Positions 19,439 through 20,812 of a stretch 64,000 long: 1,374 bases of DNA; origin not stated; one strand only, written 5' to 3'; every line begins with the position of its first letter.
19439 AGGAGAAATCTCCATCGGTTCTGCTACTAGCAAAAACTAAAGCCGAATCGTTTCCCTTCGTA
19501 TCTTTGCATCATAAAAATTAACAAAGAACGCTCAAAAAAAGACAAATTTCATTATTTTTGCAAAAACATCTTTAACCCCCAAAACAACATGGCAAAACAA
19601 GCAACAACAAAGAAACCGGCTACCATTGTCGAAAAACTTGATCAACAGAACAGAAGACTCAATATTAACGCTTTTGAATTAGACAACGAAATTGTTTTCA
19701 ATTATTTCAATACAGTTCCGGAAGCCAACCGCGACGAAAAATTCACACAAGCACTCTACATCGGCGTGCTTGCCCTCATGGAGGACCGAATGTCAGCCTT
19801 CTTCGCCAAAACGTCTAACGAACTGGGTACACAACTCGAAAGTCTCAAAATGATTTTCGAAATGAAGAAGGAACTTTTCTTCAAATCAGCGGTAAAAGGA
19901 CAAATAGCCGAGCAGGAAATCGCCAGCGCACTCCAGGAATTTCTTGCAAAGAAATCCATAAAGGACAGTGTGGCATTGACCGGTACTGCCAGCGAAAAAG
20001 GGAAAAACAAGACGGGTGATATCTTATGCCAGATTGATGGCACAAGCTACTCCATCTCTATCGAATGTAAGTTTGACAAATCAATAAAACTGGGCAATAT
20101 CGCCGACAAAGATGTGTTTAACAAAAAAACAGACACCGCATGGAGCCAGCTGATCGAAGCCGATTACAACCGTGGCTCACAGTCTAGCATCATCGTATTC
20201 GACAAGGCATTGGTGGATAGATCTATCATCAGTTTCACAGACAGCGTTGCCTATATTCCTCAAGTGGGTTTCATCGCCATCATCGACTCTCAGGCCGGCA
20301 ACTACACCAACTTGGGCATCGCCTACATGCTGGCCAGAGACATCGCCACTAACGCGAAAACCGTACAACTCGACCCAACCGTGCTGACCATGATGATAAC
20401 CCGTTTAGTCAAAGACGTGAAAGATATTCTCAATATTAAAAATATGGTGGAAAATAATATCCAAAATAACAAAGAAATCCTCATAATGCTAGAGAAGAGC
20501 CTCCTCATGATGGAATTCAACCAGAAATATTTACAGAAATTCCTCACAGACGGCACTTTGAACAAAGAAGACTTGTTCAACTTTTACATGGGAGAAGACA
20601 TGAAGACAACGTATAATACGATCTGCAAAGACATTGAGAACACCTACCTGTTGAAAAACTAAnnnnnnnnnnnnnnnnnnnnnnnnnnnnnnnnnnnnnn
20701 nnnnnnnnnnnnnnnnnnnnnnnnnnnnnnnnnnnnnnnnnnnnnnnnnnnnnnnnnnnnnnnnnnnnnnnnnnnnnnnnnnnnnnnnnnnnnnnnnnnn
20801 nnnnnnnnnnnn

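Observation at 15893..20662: Co-oriented four-gene cassette (orphan 424-aa protein, wHTH-AAA+ ATPase, 116-aa protein, PD-(D/E)xK-like protein) between housekeeping genes: candidate uncharacterised conflict system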

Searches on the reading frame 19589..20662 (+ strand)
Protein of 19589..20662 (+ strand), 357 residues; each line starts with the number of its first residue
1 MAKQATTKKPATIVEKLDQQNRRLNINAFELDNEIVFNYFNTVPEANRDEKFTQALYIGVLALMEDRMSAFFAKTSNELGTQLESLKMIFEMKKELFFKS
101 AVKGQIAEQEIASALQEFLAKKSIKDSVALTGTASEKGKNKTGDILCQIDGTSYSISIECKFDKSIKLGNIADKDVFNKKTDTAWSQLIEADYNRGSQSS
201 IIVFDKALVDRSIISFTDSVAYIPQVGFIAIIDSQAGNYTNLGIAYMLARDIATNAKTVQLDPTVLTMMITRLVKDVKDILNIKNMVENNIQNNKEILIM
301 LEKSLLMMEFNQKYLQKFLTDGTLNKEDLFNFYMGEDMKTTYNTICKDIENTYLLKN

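Call 3: search_protein_families(library=pfam, proteins=[window:19589-20662:+], max_evalue=0.1)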
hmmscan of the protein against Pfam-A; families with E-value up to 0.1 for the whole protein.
window:19589-20662:+ (357 aa): 1 family
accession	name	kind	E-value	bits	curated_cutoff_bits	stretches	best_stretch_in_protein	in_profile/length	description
PF24608.2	PDDEXK_15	-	4.6e-06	27.1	27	1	100-218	2-115/164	Phage putative PDDEXK endonuclease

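Call 4: search_protein_families(library=padloc, proteins=[window:19589-20662:+], max_evalue=1)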
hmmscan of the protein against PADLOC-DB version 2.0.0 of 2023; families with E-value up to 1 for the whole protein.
window:19589-20662:+ (357 aa): 0 families

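Call 5: search_protein_families(library=ncbifam, proteins=[window:19589-20662:+], max_evalue=0.1)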
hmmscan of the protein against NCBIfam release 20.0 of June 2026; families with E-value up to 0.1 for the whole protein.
window:19589-20662:+ (357 aa): 1 family
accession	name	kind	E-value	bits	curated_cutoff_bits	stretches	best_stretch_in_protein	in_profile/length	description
TIGR02297.1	HpaA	equivalog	0.025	13.8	274.65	1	29-107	180-258/287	4-hydroxyphenylacetate catabolism regulatory protein HpaA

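Call 6: search_protein_families(library=phrogs, proteins=[window:19589-20662:+], max_evalue=0.1)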
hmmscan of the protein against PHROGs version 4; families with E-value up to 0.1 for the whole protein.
window:19589-20662:+ (357 aa): 1 family
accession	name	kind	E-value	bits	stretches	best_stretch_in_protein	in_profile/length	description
phrog_33248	-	unknown function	0.057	14.7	0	272-316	27-67/102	-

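Call 8: search_solved_structures(query=window:19589-20662:+, max_evalue=10)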
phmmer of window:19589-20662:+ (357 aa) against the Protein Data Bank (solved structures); distinct sequences matched with E-value up to 10: 1.
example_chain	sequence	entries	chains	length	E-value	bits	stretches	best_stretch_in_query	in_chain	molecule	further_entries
3lno_A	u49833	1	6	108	0.6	12.5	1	229-292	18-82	Putative uncharacterized protein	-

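Call 11: find_encoding_contigs(protein=window:19589-20662:+, flank=10000, max_places=10)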
Protein window:19589-20662:+ (357 aa): 5 contigs read that carry it; 4 places shown.
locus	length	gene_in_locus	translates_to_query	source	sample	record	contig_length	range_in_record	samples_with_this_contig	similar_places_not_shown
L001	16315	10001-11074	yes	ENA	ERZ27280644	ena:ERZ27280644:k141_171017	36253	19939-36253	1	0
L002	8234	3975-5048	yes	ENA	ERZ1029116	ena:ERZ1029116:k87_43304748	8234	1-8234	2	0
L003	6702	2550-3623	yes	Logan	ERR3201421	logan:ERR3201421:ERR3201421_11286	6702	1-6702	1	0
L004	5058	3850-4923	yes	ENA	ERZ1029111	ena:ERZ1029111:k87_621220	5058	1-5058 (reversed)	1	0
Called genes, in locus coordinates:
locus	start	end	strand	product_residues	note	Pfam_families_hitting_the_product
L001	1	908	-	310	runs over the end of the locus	PF00892:EamA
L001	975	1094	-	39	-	-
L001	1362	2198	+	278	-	PF00877:NLPC_P60, PF05257:CHAP (weak), PF01476:LysM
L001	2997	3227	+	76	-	-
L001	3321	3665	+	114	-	-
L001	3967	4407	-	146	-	PF01797:Y1_Tnp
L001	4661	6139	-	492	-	-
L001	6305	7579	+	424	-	-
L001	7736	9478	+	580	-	PF00004:AAA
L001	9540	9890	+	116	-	-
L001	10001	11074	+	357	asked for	PF24608:PDDEXK_15 (weak)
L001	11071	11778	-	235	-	PF05222:AlaDh_PNT_N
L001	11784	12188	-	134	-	PF02367:TsaE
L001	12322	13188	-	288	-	PF01869:BcrAD_BadFG (weak)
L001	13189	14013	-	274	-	PF02540:NAD_synthase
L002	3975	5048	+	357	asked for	PF24608:PDDEXK_15 (weak)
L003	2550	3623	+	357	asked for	PF24608:PDDEXK_15 (weak)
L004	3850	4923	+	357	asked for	PF24608:PDDEXK_15 (weak)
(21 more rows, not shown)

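Call 12: find_homologous_proteins(query=window:19589-20662:+, max_evalue=0.001)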
Query window:19589-20662:+ (357 aa): 2686 proteins with E <= 0.001 among 4856 candidates; the best 120 are listed.
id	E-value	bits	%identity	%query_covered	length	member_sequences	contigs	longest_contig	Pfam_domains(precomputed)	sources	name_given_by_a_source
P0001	4.2e-212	721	95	99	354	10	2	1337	PF24608.3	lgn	-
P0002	6.1e-187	638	85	99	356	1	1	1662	PF24608.3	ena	-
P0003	3.4e-182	623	84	99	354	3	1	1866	PF24608.3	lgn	-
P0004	3.5e-178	610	80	99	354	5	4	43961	PF24608.3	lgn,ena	-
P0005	5.0e-157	540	72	99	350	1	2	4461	PF24608.3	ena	-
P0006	2.1e-138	479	65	99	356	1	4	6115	-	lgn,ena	-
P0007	3.4e-138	478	65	99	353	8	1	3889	-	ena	-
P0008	4.5e-135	468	65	99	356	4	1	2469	-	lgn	-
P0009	7.9e-135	467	64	97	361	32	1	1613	PF24608.3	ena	-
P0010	3.1e-134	465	64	99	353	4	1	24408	-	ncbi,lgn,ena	-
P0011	3.9e-134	465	64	96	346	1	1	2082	-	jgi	jgi:hypothetical protein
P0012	6.1e-134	464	64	97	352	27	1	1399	-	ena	-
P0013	2.4e-133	462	62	99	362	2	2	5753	-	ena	-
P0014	4.5e-133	461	64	97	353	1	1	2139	-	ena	-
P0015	5.2e-133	461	64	97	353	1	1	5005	-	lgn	-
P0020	4.3e-131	455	65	94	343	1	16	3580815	PF24608.3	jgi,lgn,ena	jgi:hypothetical protein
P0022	6.0e-131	454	64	95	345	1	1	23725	PF24608.3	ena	-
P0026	1.1e-130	454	64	94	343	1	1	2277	PF24608.3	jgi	-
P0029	6.5e-130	451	62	99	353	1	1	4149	PF24608.3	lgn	-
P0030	9.5e-130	450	64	94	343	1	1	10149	PF24608.3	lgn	-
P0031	1.1e-129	450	62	94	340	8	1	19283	PF24608.3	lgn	-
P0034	2.9e-129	449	64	94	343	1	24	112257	PF24608.3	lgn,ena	-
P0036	3.0e-129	449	63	94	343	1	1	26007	PF24608.3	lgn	-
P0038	4.3e-129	448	63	94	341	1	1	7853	PF24608.3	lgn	-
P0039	5.7e-129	448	64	94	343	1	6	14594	PF24608.3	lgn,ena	-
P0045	2.0e-128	446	61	94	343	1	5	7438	PF24608.3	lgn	-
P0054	8.5e-128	444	63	94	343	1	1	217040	PF24608.3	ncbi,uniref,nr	ncbi:hypothetical protein [Muriicola sp. Z0-33]|uniref:hypothetical protein n=1 Tax=Muriicola sp. Z0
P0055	8.5e-128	444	62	94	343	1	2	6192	PF24608.3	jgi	-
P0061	1.3e-127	443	63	94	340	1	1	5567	PF24608.3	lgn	-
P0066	1.9e-127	443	62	93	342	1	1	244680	PF24608.3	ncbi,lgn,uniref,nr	ncbi:hypothetical protein [Mesonia sp. K4-1]|uniref:putative PDDEXK endonuclease n=1 Tax=Mesonia sp.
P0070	2.1e-127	443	60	94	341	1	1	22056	PF24608.3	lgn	-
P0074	3.6e-127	442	62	94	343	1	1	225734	PF24608.3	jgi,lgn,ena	-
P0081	5.9e-127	441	63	94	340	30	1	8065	PF24608.3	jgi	jgi:hypothetical protein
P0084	6.7e-127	441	61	94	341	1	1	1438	PF24608.3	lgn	-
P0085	6.7e-127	441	63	94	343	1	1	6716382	-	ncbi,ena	-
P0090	9.1e-127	441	62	94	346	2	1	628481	PF24608.3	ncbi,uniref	ncbi:hypothetical protein [Flagellimonas marina]|uniref:Uncharacterized protein n=1 Tax=Flagellimona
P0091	9.2e-127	441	62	94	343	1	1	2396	PF24608.3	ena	-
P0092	9.5e-127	441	60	94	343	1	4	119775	PF24608.3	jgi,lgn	-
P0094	1.0e-126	440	61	94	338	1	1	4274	PF24608.3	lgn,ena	-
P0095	1.0e-126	440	60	95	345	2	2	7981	PF24608.3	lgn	-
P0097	1.1e-126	440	61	94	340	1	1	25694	PF24608.3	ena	-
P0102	1.3e-126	440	63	94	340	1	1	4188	PF24608.3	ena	-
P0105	1.5e-126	440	63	94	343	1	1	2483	PF24608.3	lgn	-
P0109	1.8e-126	440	60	94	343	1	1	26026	PF24608.3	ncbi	-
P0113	2.0e-126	440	61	94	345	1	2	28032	PF24608.3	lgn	-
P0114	2.0e-126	439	61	94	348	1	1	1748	PF24608.3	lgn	-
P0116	2.5e-126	439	60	94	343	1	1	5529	PF24608.3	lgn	-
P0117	2.6e-126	439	61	94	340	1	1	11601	PF24608.3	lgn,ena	-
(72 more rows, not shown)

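Call 13: find_encoding_contigs(protein=P0020, flank=10000, max_places=3)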
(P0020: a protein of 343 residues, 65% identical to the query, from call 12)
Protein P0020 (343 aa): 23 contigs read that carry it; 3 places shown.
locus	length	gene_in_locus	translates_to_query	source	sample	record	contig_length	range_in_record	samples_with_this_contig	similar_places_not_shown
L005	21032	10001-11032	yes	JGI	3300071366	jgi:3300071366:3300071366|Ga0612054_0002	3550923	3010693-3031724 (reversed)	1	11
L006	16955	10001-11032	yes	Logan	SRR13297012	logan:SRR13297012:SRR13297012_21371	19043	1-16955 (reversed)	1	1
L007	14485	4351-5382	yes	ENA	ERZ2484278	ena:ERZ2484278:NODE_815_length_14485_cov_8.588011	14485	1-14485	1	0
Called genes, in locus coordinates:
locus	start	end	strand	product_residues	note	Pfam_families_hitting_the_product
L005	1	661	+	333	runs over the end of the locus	PF13280:WYL, PF25583:WCX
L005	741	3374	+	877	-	PF02384:N6_Mtase, PF07669:Eco57I (faint)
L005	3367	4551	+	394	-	-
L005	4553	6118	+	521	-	PF12161:HsdM_N, PF02384:N6_Mtase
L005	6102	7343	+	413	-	PF01420:Methylase_S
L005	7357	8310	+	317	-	PF13289:SIR2_2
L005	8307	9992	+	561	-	PF01580:FtsK_SpoIIIE (faint), PF01935:DUF87, PF10412:TrwB_AAD_bind (faint), PF05872:HerA_C (weak)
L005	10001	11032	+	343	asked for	PF24608:PDDEXK_15 (weak)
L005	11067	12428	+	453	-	PF04326:SLFN_AlbA_2, PF13749:HATPase_c_4, PF13412:HTH_24 (faint)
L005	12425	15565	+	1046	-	PF04313:HSDR_N, PF04851:ResIII, PF18766:SWI2_SNF2, PF22679:T1R_D3-like, PF11867:T1RH-like_C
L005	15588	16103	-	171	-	-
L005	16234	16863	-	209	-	-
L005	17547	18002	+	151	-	-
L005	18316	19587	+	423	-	PF13088:BNR_2 (faint), PF15902:Sortilin-Vps10 (faint), PF02012:BNR (faint)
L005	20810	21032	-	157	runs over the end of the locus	PF10067:DUF2306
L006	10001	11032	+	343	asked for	PF24608:PDDEXK_15 (weak)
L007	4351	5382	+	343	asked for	PF24608:PDDEXK_15 (weak)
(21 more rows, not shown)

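Call 14: find_encoding_contigs(protein=P0085, flank=10000, max_places=2)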
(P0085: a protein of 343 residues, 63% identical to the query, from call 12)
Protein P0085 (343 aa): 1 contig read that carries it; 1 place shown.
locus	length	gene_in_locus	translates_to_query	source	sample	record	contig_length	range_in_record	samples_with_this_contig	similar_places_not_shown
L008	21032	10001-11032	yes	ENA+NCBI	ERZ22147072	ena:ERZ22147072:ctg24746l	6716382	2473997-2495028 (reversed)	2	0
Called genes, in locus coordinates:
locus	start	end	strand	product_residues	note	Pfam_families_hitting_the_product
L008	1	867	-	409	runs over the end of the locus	PF00675:Peptidase_M16, PF05193:Peptidase_M16_C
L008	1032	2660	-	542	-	PF00239:Resolvase, PF07508:Recombinase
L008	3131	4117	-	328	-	PF08843:AbiEii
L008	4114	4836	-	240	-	PF19570:DUF6088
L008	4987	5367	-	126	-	-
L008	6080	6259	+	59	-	-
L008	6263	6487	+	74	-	-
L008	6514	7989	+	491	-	PF13289:SIR2_2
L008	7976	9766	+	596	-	PF01580:FtsK_SpoIIIE (faint), PF01935:DUF87, PF10412:TrwB_AAD_bind (weak), PF12846:AAA_10 (faint), PF05872:HerA_C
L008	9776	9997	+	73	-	PF13619:KTSC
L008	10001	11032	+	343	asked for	-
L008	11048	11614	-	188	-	-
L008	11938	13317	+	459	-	PF01548:DEDD_Tnp_IS110, PF02371:Transposase_20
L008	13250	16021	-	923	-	PF00270:DEAD (weak), PF04851:ResIII (weak), PF00176:SNF2-rel_dom, PF00271:Helicase_C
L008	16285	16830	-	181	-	PF07638:Sigma70_ECF (weak), PF04542:Sigma70_r2, PF08281:Sigma70_r4_2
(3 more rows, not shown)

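Call 15: find_encoding_contigs(protein=P0010, flank=10000, max_places=2)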
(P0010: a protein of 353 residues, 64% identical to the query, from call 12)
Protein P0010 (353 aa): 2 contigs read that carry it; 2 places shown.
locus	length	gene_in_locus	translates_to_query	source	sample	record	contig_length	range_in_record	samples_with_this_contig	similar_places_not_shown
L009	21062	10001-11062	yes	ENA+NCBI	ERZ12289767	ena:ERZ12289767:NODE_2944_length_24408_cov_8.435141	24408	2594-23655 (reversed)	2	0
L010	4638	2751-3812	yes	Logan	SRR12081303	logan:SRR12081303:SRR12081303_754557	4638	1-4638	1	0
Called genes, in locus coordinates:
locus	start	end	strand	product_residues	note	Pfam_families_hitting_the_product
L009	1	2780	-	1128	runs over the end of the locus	PF17757:UvrB_inter, PF22590:Cas3-like_C_2 (faint), PF02559:CarD_TRCF_RID, PF00270:DEAD, PF04851:ResIII (weak), PF00271:Helicase_C, PF03461:TRCF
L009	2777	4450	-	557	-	PF00496:SBP_bac_5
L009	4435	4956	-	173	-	PF08282:Hydrolase_3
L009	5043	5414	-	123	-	PF02021:UPF0102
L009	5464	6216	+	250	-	PF13483:Lactamase_B_3 (faint)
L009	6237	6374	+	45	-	-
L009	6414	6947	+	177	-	PF03796:DnaB_C (weak), PF00004:AAA (weak), PF13481:AAA_25 (weak), PF03796:DnaB_C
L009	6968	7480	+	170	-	-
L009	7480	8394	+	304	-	-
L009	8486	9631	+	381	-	-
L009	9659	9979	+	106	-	-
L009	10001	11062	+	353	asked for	-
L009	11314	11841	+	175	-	-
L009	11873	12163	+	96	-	-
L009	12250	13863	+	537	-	PF13306:LRR_5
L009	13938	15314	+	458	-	-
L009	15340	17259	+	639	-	PF11074:DUF2779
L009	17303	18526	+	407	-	PF05728:UPF0227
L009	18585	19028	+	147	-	-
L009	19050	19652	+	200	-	-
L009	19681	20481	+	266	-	-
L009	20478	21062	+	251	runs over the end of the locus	-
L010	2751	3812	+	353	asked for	-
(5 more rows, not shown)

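Call 30: search_protein_families(library=pfam, proteins=[L009:7480-8394:+, L009:8486-9631:+], max_evalue=0.01)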
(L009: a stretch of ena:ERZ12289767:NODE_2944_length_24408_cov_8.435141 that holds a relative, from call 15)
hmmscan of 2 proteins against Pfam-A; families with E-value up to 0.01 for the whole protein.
L009:7480-8394:+ (304 aa): 0 families

L009:8486-9631:+ (381 aa): 0 families

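Call 36: find_related_loci(query=A3, collection=viral_contigs, flank=8000)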
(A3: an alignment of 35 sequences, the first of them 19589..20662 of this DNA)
Query A3 (357 aa) in viral_contigs; peptide patterns used: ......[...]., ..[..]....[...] (x = any residue, [..] = any of these).
16 stretches matched a pattern; 3 encode a relative of the query (tblastn E <= 1e-3); 2 distinct loci.
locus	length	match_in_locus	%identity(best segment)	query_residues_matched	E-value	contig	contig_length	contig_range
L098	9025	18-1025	57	17-350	1e-128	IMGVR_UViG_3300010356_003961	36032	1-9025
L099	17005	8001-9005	57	17-349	1e-128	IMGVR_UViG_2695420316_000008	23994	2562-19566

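Call 39: find_related_loci(query=A3, collection=metagenome_contigs, flank=10000)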
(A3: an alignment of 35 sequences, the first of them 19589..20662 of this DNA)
Query A3 (357 aa) in metagenome_contigs; peptide patterns used: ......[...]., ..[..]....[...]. (x = any residue, [..] = any of these).
590 stretches matched a pattern; 442 encode a relative of the query (tblastn E <= 1e-3); the best 80 are kept; 80 distinct loci.
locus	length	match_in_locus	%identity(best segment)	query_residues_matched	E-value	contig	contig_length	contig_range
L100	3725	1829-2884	65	1-353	1e-155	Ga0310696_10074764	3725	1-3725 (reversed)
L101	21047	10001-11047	64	8-353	6e-145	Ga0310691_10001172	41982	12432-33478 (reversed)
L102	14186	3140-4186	64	8-353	2e-143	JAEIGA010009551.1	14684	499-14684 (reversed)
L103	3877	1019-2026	63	16-349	2e-142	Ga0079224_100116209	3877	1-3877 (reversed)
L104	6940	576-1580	62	16-349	2e-138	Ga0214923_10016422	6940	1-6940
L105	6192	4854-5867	62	16-351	2e-138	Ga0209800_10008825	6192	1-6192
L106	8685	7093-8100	63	16-349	5e-137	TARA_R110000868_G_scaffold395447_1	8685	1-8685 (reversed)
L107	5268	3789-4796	62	16-349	2e-137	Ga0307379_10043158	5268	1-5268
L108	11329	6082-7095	61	16-351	3e-136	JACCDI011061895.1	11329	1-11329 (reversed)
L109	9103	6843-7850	61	16-349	6e-136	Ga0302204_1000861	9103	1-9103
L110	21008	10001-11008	61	16-349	7e-136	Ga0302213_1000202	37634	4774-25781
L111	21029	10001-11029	59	13-353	1e-135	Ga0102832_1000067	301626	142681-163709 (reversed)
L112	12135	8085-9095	60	17-351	1e-135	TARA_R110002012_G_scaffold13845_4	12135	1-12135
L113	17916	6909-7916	61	16-349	8e-136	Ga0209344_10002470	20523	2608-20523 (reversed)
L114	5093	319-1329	61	16-350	2e-136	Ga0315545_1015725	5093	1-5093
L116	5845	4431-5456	61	8-349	1e-135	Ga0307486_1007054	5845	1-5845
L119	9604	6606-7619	60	16-351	2e-135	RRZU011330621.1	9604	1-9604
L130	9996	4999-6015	61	11-349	2e-134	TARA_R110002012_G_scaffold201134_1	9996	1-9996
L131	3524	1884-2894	61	16-350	1e-138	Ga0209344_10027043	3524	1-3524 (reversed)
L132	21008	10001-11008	60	16-349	3e-134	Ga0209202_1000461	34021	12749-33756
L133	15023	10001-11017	60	13-349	2e-134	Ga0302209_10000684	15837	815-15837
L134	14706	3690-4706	60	13-349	2e-134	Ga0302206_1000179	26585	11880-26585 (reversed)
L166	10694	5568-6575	60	16-349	3e-133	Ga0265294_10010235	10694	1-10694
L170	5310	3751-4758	59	16-349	1e-133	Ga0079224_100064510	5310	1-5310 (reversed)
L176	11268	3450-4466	59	17-353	6e-133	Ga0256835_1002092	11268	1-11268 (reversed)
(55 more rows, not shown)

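Call 43: search_protein_families(library=pfam, proteins=[L133:5807-6019:+, L170:84-302:+, L176:847-1137:+, L134:2696-3721:+, L134:233-2683:+, L130:3137-4990:+, L116:2123-4432:+, L131:193-1866:+, L132:7486-9987:+, L166:3402-5546:+], max_evalue=0.01)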
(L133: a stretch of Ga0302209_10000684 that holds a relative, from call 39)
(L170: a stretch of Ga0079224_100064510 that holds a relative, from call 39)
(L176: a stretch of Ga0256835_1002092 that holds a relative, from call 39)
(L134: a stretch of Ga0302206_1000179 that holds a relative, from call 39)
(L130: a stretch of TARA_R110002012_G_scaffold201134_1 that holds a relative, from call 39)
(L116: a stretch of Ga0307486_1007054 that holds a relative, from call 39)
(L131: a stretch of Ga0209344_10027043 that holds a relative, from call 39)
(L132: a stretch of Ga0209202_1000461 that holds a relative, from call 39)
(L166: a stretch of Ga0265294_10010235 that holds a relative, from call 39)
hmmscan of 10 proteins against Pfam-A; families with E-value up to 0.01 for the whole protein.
L133:5807-6019:+ (70 aa): 1 family
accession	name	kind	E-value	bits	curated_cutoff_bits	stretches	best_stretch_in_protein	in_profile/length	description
PF13619.11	KTSC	-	1.8e-25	88.8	25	1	7-63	1-57/58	KTSC domain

L170:84-302:+ (72 aa): 0 families

L176:847-1137:+ (96 aa): 0 families

L134:2696-3721:+ (341 aa): 2 families
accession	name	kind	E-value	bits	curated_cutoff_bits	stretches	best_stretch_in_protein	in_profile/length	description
PF10857.13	DUF2701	-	0.0025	18.2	25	1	14-58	5-45/63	Protein of unknown function (DUF2701)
PF09602.15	PhaP_Bmeg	-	0.0067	16.8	28.3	1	139-222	47-129/168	Polyhydroxyalkanoic acid inclusion protein (PhaP_Bmeg)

L134:233-2683:+ (816 aa): 0 families

L130:3137-4990:+ (617 aa): 7 families
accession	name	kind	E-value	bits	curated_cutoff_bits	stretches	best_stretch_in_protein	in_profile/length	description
PF13175.12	AAA_15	-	3.8e-37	129.2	32.1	1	1-401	1-374/374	AAA ATPase domain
PF13304.12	AAA_21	-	2.3e-14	54.6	27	2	357-402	260-304/304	AAA domain, putative AbiEii toxin, Type IV TA system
PF11398.14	DUF2813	-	7.2e-14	52.4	21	1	1-68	1-71/372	Protein of unknown function (DUF2813)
PF20469.4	OLD-like_TOPRIM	-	4.5e-13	50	23.2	1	469-537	1-67/67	Overcoming lysogenization defect protein-like, TOPRIM domain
PF13476.12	AAA_23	-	5.6e-07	30.8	27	1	5-260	1-200/201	AAA domain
PF13514.12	AAA_27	-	0.00074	19.6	22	0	1-59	1-63/206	AAA domain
PF02463.25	SMC_N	-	0.0069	16.3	40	0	3-43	2-45/220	RecF/RecN/SMC N terminal domain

L116:2123-4432:+ (769 aa): 1 family
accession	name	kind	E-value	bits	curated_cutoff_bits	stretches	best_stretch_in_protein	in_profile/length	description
PF13166.12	AAA_13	-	4.5e-102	343.4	36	1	11-733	2-692/713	AAA domain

L131:193-1866:+ (557 aa): 1 family
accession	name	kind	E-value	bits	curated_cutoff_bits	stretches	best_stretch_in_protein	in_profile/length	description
PF00078.32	RVT_1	-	2.6e-16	60.4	29.6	1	135-366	3-182/205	Reverse transcriptase (RNA-dependent DNA polymerase)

L132:7486-9987:+ (833 aa): 3 families
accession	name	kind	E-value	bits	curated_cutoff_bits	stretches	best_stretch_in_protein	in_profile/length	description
PF02463.25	SMC_N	-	1.9e-10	41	40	2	6-58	1-49/220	RecF/RecN/SMC N terminal domain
PF13476.12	AAA_23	-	2.5e-08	35.2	27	1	9-289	1-185/201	AAA domain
PF13555.12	AAA_29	-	0.0026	17.9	27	1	27-58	17-48/61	P-loop containing region of AAA domain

L166:3402-5546:+ (714 aa): 1 family
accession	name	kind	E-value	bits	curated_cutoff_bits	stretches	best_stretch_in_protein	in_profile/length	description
PF02463.25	SMC_N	-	4.7e-06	26.6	40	1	233-482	76-204/220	RecF/RecN/SMC N terminal domain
